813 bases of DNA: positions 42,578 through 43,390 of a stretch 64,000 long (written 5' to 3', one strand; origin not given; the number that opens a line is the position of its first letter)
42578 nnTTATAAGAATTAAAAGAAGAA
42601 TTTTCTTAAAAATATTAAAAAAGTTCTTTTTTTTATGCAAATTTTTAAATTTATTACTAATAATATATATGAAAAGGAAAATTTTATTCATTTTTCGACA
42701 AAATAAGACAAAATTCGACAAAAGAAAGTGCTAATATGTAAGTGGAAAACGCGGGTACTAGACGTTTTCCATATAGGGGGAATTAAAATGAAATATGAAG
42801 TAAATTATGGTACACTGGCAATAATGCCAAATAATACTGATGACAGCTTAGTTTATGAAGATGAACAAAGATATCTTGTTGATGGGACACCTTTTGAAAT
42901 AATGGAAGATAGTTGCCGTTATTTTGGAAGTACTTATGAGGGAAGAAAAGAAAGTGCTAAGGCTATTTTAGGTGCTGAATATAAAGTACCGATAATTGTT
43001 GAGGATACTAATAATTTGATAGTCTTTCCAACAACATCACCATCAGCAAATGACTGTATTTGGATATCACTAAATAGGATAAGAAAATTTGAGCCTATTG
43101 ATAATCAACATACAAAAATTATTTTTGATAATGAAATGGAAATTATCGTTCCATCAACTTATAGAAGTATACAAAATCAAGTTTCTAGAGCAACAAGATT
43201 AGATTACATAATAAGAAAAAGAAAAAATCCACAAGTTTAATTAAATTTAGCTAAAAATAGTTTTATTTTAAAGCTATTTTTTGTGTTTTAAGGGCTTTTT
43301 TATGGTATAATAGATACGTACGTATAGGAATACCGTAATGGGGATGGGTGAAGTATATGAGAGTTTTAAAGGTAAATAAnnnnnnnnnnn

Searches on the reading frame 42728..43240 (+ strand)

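Call 7: search_protein_families(library=pfam, proteins=[window:42728-43240:+])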
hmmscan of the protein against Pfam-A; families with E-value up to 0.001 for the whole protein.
window:42728-43240:+ (170 aa): 1 family
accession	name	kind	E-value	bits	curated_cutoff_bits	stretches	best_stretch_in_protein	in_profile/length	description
PF06338.17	ComK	-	3.2e-43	147.5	22.3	1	22-166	3-151/152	ComK protein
